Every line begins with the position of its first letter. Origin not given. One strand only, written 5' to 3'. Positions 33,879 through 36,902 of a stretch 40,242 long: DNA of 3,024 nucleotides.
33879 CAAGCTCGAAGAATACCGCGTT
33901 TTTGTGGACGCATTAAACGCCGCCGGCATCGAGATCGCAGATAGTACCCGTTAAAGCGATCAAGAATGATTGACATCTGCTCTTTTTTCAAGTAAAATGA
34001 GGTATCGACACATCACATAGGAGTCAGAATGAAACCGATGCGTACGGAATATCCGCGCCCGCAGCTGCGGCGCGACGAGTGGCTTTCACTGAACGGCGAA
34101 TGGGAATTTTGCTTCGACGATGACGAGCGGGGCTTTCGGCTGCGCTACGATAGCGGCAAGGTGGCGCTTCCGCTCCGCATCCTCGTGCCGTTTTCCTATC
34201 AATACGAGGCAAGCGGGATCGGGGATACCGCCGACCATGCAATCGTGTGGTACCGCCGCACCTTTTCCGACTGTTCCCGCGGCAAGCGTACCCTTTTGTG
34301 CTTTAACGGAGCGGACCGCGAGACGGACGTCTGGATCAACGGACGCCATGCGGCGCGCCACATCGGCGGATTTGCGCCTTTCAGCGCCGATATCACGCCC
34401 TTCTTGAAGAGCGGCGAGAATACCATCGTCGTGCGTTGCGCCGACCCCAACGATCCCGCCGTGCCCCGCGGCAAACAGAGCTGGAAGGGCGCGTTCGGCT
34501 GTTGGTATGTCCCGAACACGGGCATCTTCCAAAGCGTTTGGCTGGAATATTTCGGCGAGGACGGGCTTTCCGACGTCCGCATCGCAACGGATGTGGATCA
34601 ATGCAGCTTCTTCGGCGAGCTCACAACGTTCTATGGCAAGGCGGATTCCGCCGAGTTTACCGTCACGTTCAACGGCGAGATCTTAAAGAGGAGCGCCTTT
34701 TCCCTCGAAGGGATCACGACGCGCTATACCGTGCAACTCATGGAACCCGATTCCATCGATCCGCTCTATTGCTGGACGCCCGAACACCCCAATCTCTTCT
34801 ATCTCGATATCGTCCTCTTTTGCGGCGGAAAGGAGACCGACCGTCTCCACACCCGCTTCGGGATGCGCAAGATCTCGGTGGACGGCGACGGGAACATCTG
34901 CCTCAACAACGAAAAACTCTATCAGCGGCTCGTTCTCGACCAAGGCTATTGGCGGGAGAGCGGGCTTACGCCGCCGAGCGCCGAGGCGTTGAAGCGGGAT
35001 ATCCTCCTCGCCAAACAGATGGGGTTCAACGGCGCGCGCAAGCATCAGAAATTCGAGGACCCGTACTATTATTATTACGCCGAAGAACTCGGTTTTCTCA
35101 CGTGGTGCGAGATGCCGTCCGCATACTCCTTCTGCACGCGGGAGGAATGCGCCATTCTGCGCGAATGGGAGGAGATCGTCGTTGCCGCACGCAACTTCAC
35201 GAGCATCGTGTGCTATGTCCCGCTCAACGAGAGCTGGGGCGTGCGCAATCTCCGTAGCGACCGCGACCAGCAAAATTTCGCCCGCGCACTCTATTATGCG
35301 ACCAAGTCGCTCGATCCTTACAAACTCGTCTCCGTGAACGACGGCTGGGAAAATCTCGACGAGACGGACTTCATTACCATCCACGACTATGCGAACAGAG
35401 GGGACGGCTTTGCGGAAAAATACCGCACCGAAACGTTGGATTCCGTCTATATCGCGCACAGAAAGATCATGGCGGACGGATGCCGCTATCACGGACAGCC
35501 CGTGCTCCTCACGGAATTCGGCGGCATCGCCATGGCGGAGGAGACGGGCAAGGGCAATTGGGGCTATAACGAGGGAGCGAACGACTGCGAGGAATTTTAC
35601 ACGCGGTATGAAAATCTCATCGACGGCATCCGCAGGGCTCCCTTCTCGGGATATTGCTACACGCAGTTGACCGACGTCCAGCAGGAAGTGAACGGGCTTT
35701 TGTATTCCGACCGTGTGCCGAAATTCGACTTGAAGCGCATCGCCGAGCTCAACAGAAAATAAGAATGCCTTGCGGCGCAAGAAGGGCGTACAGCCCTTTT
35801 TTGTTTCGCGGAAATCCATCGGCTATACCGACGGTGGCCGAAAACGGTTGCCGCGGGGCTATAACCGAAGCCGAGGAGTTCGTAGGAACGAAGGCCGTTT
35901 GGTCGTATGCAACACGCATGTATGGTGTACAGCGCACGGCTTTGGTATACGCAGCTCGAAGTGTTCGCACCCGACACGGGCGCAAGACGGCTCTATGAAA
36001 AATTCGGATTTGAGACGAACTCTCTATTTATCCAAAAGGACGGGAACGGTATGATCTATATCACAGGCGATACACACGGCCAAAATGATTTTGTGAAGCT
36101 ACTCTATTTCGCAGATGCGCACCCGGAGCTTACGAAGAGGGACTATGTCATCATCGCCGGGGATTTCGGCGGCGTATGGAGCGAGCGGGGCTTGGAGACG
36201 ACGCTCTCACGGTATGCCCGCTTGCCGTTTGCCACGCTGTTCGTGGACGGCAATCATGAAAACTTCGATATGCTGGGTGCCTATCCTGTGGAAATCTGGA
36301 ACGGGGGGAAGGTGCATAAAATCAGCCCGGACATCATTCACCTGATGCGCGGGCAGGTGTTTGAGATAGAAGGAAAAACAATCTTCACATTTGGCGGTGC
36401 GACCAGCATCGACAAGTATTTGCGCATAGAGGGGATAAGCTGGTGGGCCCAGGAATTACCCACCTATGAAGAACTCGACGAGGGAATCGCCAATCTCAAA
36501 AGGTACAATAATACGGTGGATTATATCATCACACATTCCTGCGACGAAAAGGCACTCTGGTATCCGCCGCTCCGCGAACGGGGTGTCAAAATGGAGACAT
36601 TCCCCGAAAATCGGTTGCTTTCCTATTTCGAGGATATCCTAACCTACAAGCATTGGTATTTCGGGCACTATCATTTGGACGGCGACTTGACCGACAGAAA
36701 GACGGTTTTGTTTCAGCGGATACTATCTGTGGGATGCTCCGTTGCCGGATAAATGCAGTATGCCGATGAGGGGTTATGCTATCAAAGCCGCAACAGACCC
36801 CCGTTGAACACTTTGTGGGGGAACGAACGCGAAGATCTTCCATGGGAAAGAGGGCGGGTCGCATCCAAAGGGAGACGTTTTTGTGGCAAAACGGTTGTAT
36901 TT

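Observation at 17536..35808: An ~18 kb LacI-headed Gram-positive PUL-like gene string in which giant uncharacterised lipoproteins occupy the place of surface glycan-binding proteins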

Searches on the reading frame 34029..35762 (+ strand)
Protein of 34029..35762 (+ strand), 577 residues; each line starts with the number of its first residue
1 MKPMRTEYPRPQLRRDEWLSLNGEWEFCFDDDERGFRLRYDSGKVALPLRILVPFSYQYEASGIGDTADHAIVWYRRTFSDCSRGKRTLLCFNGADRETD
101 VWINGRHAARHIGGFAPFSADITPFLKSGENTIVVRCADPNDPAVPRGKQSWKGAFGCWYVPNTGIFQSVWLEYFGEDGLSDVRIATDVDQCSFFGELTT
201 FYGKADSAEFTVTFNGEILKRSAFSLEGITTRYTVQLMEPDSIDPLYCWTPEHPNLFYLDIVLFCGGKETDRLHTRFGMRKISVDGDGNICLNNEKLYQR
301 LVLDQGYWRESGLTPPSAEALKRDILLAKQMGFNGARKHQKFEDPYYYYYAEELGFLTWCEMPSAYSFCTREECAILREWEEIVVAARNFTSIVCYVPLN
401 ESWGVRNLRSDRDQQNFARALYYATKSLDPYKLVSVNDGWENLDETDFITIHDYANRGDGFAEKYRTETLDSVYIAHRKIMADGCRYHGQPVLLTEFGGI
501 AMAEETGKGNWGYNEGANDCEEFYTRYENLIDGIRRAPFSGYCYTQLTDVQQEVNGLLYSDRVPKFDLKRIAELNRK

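Call 4: search_protein_families(library=pfam, proteins=[window:34029-35762:+], max_evalue=0.01)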
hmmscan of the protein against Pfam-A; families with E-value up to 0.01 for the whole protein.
window:34029-35762:+ (577 aa): 4 families
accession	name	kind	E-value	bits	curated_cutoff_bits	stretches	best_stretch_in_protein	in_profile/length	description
PF02837.24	Glyco_hydro_2_N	-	1.9e-16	60.9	28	1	20-172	3-165/169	Glycosyl hydrolases family 2, sugar binding domain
PF22666.2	Glyco_hydro_2_N2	-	1.4e-08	35.4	27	1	72-148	49-128/167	Glycosyl hydrolase 2 galactose-binding domain-like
PF00703.27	Glyco_hydro_2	-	7.5e-05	23.9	23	1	181-280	4-109/109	Glycosyl hydrolases family 2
PF02836.23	Glyco_hydro_2_C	-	0.00019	21.1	21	1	371-507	105-219/302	Glycosyl hydrolases family 2, TIM barrel domain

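Call 46: search_solved_structures(query=window:34029-35762:+, max_evalue=0.001)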
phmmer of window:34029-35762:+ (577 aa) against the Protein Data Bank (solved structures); distinct sequences matched with E-value up to 0.001: 125 (the best 60 are shown).
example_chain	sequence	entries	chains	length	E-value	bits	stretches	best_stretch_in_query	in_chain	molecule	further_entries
7xyr_A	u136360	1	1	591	2.4e-82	280.5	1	5-574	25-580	Beta-glucuronidase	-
7sf2_A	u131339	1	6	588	1.7e-74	254.6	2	6-454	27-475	Glycosyl hydrolase family 2, sugar binding domain protein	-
9j6n_A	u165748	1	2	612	2.2e-60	207.9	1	6-576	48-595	Beta-D-galactofuranosidase 2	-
9j6m_A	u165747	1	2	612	7.7e-60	206.2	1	6-576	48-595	Beta-D-galactofuranosidase 2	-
8dhl_A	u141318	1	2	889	2.7e-22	82.1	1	71-435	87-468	Glycosyl hydrolase family 2, sugar binding domain protein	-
6d89_C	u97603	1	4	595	5.8e-22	81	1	71-402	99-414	Beta-galactosidase/beta-glucuronidase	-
6d1n_A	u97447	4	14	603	1.1e-21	80.1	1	72-402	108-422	Beta-galactosidase/beta-glucuronidase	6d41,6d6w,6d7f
8ges_A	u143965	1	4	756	7.7e-19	70.7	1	90-402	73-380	beta-galactosidase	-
8get_A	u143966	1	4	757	7.7e-19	70.7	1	90-402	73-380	beta-galactosidase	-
6mvh_A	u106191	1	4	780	8.3e-19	70.6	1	90-402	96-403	Beta-galactosidase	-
6ed1_A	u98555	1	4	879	1.8e-18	69.5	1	19-436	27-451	Glycosyl hydrolase family 2, sugar binding domain protein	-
5t98_A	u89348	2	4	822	8.3e-18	67.3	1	19-361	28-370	Glycoside Hydrolase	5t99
6mvf_A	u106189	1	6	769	1.1e-16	63.7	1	35-402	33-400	Beta-galactosidase/beta-glucuronidase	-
5euv_A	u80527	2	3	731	4.8e-16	61.5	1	71-367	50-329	Beta-D-galactosidase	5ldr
5ldr_A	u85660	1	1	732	4.8e-16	61.5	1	71-367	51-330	Beta-D-galactosidase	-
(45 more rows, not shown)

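Call 53: search_solved_structures(query=window:34029-35762:+, max_evalue=1e-50, show_alignments=4)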
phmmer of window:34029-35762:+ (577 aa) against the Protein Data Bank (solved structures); distinct sequences matched with E-value up to 1e-50: 4.
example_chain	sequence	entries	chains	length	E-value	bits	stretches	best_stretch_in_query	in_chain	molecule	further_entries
7xyr_A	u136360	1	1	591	2.4e-82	280.5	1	5-574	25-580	Beta-glucuronidase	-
7sf2_A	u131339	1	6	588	1.7e-74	254.6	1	6-454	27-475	Glycosyl hydrolase family 2, sugar binding domain protein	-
9j6n_A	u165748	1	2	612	2.2e-60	207.9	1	6-576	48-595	Beta-D-galactofuranosidase 2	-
9j6m_A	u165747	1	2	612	7.7e-60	206.2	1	6-576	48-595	Beta-D-galactofuranosidase 2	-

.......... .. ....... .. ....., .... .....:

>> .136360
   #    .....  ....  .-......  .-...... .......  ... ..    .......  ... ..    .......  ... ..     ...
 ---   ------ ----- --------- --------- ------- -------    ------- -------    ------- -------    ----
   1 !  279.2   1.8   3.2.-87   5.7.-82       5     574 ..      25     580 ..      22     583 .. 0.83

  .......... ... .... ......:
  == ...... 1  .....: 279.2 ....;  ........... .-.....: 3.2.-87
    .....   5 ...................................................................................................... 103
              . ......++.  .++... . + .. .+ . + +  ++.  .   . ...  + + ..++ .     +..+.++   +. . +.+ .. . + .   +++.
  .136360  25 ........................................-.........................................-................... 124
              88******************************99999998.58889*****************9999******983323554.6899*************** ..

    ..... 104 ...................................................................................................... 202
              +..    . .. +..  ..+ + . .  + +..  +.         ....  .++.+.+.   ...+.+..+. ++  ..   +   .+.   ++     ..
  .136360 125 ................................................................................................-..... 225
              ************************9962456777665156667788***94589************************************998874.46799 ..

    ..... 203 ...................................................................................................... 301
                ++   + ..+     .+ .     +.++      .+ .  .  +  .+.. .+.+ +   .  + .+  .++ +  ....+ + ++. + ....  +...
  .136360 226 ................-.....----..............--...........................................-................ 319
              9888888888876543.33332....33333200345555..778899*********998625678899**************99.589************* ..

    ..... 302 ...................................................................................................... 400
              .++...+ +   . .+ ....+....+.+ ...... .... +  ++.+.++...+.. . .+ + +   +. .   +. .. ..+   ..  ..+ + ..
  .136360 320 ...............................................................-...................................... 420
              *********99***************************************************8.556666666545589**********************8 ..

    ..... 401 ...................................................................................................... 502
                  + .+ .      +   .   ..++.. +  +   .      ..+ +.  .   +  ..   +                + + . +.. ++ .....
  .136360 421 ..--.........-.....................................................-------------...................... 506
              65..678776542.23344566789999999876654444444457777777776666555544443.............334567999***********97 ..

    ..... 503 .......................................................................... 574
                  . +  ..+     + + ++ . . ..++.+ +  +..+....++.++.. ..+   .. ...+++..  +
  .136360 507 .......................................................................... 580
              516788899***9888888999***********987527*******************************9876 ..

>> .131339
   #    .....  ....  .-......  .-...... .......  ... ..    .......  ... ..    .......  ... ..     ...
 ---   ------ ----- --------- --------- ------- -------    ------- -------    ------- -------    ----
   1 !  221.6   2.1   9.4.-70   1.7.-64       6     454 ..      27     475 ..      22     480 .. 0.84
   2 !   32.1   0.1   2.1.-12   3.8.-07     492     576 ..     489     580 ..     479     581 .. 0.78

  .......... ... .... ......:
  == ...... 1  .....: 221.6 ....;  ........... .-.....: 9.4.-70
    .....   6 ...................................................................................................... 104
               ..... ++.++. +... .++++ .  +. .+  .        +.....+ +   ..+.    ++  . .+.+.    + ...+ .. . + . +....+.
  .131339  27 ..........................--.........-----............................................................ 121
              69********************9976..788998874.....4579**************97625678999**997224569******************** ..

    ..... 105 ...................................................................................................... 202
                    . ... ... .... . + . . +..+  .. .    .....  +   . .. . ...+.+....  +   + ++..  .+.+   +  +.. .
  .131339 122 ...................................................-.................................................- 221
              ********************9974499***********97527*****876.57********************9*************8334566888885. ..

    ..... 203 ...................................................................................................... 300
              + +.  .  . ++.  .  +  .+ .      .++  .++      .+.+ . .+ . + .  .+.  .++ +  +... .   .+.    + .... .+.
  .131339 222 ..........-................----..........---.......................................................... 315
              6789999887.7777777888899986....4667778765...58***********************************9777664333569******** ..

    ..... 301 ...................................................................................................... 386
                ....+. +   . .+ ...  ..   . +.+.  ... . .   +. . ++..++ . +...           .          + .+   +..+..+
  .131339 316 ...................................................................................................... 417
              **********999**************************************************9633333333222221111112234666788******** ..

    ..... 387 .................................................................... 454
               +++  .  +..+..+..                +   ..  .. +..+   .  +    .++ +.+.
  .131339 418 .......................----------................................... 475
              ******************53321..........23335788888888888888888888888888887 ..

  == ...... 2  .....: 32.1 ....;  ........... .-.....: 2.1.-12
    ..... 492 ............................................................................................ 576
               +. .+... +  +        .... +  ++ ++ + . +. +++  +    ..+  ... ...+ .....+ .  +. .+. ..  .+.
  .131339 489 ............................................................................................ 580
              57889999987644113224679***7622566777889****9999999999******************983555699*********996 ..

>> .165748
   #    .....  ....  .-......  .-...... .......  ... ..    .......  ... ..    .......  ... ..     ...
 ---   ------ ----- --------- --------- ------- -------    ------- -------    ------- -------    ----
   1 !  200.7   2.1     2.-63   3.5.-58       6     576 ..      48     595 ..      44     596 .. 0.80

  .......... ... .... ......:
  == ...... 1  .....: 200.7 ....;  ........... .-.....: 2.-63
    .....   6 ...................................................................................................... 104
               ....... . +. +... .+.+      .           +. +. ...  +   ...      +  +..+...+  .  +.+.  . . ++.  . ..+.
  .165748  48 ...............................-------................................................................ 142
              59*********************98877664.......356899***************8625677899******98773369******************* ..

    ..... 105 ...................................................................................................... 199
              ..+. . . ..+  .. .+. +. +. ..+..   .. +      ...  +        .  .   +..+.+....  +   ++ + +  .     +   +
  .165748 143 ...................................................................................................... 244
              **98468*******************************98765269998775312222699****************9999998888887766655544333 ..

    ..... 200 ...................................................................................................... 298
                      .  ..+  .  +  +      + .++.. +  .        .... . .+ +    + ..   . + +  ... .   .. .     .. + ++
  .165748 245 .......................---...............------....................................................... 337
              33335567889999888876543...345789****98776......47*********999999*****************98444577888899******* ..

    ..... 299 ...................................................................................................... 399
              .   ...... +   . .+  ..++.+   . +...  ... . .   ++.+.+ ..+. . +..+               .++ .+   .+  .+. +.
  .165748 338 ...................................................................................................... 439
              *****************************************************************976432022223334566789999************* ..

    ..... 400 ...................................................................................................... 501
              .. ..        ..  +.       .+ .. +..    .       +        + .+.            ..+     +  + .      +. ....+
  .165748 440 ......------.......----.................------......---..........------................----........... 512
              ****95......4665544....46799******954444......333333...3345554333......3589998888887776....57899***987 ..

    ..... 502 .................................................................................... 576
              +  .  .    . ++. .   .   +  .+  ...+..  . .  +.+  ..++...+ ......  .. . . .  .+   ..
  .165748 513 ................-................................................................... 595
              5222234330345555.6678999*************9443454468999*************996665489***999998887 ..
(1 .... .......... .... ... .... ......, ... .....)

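Call 65: search_protein_families(library=ncbifam, proteins=[window:34029-35762:+], max_evalue=0.001)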
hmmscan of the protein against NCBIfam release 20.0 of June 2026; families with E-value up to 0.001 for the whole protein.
window:34029-35762:+ (577 aa): 11 families
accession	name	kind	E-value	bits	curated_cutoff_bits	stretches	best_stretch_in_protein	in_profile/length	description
NF041462.1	GalA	equivalog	2.3e-28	98.8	900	1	65-450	75-450/763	beta-galactosidase GalA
NF007538.0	PRK10150.1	equivalog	2.6e-21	75.6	544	1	17-300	11-298/607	beta-glucuronidase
NF041463.1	GalB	equivalog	2.7e-20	71.8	900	2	53-172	113-224/869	beta-galactosidase GalB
NF050095.1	BetGlucuronLacZ4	equivalog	2.1e-19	69.1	950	2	50-138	38-130/666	beta-glucuronidase LacZ4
NF052611.1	beta_gal_Bga2A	equivalog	3.5e-19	68.3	999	1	69-357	111-395/1007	beta-galactosidase, LacZ type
NF007666.0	PRK10340.1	equivalog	5.2e-18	64.3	1284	1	74-358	112-394/1030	beta-galactosidase subunit alpha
NF049890.1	Bet1-4galacdseBT4151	equivalog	1.6e-15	56.1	1500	1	73-366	109-408/952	exo-beta-1,4-galactosidase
NF049877.1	GlucurArabfur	equivalog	2.1e-15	55.5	1800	1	8-402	358-770/1400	beta-d-glucuronidase/beta-L-arabinofuranosidase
NF049891.1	Bet1-4galacdseBT4156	equivalog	2.4e-15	55.5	1700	1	63-402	71-408/946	exo-beta-1,4-galactosidase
NF007074.0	PRK09525.1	subfamily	2e-12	45.7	1221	1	85-357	137-409/1027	beta-galactosidase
NF041100.1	betagal_LacZ_Ttogales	equivalog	1.3e-09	36.4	2000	1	75-345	112-375/1090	beta-galactosidase LacZ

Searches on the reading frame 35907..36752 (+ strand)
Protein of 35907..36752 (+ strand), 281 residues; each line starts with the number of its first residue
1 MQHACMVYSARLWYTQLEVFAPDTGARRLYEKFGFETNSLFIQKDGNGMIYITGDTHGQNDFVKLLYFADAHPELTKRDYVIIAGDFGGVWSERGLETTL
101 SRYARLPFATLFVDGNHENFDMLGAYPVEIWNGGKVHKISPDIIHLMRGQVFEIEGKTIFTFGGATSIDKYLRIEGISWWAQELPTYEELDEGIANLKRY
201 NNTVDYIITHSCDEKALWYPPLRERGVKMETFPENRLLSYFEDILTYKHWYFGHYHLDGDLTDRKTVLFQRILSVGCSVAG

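Call 6: search_protein_families(library=pfam, proteins=[window:35907-36752:+], max_evalue=0.001)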
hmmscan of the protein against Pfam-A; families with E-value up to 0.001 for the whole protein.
window:35907-36752:+ (281 aa): 1 family
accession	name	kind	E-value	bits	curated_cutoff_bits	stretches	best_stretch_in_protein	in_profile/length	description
PF00149.33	Metallophos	-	3.8e-10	41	21.5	1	50-256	3-189/191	Calcineurin-like phosphoesterase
